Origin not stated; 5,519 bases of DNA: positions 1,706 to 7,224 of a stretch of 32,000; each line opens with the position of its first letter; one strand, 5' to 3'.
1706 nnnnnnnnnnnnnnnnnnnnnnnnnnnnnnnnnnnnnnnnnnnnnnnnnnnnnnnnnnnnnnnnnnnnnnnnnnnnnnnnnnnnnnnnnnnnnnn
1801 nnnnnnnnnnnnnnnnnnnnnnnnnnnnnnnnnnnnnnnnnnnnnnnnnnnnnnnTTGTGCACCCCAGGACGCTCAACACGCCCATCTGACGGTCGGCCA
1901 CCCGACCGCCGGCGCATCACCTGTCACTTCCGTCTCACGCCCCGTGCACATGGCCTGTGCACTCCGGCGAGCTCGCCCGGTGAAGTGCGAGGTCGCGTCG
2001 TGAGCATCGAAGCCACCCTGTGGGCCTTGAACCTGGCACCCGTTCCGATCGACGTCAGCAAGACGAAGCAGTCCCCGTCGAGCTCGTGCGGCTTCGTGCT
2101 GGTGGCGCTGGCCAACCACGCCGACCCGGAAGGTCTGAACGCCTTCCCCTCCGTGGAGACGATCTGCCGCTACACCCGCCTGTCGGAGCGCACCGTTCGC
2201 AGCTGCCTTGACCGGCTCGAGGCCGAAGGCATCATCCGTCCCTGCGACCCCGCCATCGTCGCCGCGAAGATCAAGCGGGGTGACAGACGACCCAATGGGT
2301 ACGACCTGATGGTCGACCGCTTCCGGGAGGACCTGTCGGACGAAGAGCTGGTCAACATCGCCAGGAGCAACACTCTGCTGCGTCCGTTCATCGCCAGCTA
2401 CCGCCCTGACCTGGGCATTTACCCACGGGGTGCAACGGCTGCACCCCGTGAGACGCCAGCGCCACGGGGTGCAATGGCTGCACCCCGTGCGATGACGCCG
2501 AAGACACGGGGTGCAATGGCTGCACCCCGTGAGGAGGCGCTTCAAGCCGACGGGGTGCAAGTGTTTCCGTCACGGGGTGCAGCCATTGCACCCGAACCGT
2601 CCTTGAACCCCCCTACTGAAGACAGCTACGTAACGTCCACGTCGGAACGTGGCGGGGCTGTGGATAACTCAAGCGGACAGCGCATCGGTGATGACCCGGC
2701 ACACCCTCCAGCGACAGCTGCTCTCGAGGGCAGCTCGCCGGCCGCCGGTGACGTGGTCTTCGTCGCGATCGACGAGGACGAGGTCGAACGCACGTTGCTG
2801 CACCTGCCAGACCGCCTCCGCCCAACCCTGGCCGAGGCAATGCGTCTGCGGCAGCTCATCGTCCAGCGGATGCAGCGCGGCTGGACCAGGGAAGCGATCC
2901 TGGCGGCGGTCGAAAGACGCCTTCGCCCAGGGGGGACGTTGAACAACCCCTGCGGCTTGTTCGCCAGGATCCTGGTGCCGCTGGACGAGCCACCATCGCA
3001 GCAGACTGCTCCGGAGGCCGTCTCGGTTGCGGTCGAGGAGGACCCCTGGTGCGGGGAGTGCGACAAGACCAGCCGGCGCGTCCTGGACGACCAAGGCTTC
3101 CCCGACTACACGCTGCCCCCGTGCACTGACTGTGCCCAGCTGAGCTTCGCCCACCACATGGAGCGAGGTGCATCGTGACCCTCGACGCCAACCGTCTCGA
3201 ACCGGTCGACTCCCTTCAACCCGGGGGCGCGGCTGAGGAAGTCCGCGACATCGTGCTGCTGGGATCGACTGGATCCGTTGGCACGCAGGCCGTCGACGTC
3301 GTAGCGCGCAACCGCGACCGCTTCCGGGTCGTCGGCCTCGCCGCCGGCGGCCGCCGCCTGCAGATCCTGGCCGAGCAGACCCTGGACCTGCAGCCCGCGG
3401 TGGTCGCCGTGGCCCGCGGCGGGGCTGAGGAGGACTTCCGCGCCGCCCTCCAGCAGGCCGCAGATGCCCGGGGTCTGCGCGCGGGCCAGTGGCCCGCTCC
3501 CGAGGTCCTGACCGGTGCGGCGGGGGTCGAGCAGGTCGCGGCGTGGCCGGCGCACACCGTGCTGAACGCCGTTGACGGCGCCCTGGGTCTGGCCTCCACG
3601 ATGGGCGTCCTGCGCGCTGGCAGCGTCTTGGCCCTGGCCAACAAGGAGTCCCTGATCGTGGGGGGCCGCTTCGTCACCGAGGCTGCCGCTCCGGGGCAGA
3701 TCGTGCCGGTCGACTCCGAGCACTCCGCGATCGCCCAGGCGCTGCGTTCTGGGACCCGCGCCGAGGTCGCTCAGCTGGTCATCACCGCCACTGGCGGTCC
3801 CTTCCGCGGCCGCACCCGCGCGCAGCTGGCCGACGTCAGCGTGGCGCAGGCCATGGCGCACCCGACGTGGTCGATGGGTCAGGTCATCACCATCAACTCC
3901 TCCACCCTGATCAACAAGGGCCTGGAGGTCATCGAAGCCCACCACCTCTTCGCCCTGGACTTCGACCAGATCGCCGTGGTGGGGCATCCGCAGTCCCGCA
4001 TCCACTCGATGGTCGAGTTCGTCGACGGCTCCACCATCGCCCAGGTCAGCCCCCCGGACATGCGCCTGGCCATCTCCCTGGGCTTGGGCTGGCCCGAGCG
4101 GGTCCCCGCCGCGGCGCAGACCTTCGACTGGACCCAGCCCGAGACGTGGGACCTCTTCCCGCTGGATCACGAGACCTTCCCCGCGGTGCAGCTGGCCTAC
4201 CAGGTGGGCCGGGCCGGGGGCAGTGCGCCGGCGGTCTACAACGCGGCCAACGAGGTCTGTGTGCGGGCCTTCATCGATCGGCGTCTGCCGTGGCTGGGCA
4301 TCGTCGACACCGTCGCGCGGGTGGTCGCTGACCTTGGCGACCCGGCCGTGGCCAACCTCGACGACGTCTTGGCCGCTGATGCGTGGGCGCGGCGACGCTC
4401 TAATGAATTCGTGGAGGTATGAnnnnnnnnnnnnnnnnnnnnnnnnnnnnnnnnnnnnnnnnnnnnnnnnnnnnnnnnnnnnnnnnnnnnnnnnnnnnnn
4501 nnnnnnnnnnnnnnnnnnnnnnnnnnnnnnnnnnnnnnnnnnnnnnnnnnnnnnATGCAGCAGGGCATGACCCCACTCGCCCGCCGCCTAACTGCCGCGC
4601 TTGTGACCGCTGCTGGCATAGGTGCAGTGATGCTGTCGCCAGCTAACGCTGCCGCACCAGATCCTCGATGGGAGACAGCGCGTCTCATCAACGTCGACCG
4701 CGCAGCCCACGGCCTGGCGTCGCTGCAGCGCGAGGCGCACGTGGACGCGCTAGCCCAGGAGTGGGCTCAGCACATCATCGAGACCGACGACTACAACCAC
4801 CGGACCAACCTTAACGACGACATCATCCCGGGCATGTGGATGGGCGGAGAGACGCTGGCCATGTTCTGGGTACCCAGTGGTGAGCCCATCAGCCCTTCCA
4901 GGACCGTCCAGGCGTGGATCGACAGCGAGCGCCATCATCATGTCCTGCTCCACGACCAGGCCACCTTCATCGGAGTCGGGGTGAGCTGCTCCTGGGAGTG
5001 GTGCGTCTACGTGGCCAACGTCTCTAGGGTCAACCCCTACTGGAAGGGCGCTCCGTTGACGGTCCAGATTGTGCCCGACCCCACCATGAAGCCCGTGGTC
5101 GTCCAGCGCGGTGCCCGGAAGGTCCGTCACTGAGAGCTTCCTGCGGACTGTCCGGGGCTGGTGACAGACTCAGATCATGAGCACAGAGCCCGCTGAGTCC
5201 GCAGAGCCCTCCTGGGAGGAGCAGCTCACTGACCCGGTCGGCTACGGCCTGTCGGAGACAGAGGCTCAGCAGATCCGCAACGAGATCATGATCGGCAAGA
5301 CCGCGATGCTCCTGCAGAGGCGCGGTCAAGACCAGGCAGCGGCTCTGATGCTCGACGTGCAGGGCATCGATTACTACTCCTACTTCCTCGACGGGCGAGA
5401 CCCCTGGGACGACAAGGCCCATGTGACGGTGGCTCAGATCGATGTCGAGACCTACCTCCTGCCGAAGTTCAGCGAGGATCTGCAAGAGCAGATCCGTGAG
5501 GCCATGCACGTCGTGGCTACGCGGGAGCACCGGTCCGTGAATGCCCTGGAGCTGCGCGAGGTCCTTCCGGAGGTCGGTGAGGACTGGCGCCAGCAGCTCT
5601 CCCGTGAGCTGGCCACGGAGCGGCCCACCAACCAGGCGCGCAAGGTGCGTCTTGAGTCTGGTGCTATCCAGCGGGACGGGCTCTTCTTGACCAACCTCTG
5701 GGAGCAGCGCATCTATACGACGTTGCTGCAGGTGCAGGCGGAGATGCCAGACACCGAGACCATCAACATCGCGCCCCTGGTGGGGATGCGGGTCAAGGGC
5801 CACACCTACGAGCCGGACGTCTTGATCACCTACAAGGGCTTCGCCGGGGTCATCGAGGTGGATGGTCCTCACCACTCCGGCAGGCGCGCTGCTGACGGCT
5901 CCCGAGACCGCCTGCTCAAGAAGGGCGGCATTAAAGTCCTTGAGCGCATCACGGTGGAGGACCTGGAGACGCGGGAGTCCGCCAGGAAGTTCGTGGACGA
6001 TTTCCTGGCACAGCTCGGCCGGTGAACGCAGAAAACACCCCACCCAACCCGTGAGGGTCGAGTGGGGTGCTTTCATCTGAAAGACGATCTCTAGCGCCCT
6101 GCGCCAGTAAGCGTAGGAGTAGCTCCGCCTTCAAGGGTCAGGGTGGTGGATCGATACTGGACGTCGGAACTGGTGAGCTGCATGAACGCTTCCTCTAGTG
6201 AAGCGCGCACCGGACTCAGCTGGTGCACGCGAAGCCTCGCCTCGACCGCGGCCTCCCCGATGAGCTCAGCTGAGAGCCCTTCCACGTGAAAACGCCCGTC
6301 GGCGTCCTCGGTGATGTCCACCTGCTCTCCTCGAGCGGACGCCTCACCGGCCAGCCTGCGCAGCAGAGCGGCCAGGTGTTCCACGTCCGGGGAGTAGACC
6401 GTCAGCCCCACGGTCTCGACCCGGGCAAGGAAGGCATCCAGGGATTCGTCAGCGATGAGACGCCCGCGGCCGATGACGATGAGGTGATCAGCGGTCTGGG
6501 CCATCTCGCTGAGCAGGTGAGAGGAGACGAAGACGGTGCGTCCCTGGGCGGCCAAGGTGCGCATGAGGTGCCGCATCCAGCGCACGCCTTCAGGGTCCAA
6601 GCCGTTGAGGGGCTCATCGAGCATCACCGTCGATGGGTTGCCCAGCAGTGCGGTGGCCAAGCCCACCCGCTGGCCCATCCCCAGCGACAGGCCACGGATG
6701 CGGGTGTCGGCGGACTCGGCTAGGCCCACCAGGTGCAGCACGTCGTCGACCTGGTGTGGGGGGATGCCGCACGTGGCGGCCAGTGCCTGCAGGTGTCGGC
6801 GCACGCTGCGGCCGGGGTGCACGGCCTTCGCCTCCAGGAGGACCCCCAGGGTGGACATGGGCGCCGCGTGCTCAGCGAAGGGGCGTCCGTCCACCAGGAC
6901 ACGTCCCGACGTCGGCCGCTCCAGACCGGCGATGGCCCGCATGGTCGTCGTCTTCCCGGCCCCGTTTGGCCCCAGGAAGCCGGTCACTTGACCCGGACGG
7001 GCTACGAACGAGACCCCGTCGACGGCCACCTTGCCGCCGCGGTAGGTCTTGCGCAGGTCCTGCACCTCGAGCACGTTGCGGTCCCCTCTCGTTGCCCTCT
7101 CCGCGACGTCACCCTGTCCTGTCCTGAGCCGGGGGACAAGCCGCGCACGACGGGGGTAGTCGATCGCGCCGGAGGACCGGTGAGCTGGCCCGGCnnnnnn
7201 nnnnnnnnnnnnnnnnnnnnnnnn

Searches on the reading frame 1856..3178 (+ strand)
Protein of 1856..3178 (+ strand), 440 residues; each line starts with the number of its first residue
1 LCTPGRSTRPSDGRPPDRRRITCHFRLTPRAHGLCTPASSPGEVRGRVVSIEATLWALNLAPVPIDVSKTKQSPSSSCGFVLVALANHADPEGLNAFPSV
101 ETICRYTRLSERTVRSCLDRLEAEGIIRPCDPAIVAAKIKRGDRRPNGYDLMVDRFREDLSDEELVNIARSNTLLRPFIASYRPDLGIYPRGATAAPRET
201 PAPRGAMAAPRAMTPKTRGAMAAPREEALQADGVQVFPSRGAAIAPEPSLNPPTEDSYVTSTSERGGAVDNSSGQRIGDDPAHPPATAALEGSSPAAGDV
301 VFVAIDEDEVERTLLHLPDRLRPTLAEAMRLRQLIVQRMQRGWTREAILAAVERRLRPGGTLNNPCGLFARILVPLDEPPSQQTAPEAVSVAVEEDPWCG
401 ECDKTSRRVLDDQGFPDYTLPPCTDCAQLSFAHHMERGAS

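Call 18: search_protein_families(library=pfam, proteins=[window:1856-3178:+], max_evalue=0.01)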
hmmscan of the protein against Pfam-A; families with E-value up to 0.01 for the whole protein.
window:1856-3178:+ (440 aa): 2 families
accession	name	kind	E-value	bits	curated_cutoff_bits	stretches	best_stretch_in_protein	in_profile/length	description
PF13730.12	HTH_36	-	8.8e-10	38.7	25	1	81-127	10-55/55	Helix-turn-helix domain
PF13551.12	HTH_29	-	0.00041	20.8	28.1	1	86-127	6-42/64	Winged helix-turn helix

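Call 61: search_protein_families(library=phrogs, proteins=[window:1856-3178:+], max_evalue=0.001)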
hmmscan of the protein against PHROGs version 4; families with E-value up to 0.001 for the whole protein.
window:1856-3178:+ (440 aa): 8 families
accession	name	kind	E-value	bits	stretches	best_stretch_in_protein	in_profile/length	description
phrog_1032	-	DNA, RNA and nucleotide metabolism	2.2e-20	74.8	1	49-157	1-97/281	replication initiation protein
phrog_11896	-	DNA, RNA and nucleotide metabolism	1.1e-07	33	1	80-127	24-70/225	primosomal protein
phrog_270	-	DNA, RNA and nucleotide metabolism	1.6e-07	32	1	80-128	51-98/383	replication initiation protein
phrog_8540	-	DNA, RNA and nucleotide metabolism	8.7e-07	30.3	1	80-129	21-69/196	replication initiation O-like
phrog_391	-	DNA, RNA and nucleotide metabolism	5.1e-06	27.3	1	78-129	21-69/298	replication initiation O-like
phrog_6643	-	DNA, RNA and nucleotide metabolism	0.00013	22.5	1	69-128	15-68/313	replication initiation protein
phrog_678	-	DNA, RNA and nucleotide metabolism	0.00018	22.2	1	86-128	80-116/346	replication initiation O-like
phrog_8102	-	DNA, RNA and nucleotide metabolism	0.00022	21.4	1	91-128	52-89/337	replication initiation protein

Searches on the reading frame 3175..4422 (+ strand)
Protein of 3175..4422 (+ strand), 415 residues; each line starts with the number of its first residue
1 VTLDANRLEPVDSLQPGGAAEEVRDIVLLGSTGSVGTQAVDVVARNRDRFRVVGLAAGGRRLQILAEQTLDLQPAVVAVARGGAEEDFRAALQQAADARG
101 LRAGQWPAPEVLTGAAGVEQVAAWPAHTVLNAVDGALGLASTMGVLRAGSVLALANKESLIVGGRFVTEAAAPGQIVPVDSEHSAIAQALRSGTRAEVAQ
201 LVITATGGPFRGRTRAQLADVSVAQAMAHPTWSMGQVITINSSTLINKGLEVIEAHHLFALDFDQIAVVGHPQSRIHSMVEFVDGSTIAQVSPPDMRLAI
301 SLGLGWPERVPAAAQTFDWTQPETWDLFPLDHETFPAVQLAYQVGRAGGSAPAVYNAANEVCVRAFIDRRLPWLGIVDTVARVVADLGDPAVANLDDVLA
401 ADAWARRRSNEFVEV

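Call 18: search_protein_families(library=pfam, proteins=[window:3175-4422:+], max_evalue=0.01)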
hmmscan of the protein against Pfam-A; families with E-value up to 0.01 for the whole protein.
window:3175-4422:+ (415 aa): 3 families
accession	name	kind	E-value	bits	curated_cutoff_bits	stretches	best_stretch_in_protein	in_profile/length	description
PF08436.17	DXP_redisom_C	-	1.8e-36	124.6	26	1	176-259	1-84/84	1-deoxy-D-xylulose 5-phosphate reductoisomerase C-terminal domain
PF13288.12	DXPR_C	-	1.6e-34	119.1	27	1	292-407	2-114/115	DXP reductoisomerase C-terminal domain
PF02670.22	DXP_reductoisom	-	4.2e-31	108.8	21.7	1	26-164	1-129/129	1-deoxy-D-xylulose 5-phosphate reductoisomerase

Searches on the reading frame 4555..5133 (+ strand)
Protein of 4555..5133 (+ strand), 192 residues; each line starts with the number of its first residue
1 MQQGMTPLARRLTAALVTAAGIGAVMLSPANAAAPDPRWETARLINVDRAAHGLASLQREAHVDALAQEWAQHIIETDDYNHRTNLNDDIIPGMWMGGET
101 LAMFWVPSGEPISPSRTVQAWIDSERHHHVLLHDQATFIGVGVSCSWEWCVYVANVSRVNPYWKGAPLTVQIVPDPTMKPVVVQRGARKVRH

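Call 18: search_protein_families(library=pfam, proteins=[window:4555-5133:+], max_evalue=0.01)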
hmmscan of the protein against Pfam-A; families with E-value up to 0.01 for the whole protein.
window:4555-5133:+ (192 aa): 1 family
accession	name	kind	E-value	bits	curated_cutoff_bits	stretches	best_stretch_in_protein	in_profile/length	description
PF00188.32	CAP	-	4.3e-17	63.5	21.1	1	43-153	2-114/117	Cysteine-rich secretory protein family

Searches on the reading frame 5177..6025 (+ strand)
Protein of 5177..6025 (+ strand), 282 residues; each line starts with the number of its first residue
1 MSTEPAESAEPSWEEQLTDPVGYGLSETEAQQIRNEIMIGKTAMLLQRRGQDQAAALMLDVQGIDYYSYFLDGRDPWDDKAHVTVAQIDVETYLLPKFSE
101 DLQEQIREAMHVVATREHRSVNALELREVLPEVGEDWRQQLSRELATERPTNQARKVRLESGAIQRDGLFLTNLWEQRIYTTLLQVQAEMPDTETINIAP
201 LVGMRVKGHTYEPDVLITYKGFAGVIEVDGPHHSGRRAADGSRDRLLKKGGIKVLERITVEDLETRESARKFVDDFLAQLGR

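Call 18: search_protein_families(library=pfam, proteins=[window:5177-6025:+], max_evalue=0.01)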
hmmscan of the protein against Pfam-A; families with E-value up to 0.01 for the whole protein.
window:5177-6025:+ (282 aa): 1 family
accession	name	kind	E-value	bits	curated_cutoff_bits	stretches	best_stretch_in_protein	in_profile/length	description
PF04480.18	DUF559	-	0.0011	19.3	20.6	1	225-256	56-87/109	Protein of unknown function (DUF559)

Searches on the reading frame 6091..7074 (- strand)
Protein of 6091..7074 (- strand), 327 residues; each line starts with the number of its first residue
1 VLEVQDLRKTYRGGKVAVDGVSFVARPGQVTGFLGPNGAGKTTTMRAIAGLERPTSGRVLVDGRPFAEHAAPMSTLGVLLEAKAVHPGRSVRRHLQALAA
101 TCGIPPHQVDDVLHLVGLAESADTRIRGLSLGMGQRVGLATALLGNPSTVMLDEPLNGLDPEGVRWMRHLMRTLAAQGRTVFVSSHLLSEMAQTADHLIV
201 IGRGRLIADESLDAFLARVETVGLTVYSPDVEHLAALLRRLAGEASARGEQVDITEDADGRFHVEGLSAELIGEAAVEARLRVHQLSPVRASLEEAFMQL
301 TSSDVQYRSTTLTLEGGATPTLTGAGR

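Call 18: search_protein_families(library=pfam, proteins=[window:6091-7074:-], max_evalue=0.01)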
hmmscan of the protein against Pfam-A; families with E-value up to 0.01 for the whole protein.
window:6091-7074:- (327 aa): 4 families
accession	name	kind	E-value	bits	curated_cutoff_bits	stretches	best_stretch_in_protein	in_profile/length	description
PF00005.33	ABC_tran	-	1.7e-27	97.1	25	1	19-157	2-137/137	ABC transporter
PF13304.12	AAA_21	-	1.1e-13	52.4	27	2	123-188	232-300/304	AAA domain, putative AbiEii toxin, Type IV TA system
PF13604.12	AAA_30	-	0.0012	19.1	27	1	24-99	14-81/191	AAA domain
PF13476.12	AAA_23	-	0.005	17.9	27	1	29-49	20-40/201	AAA domain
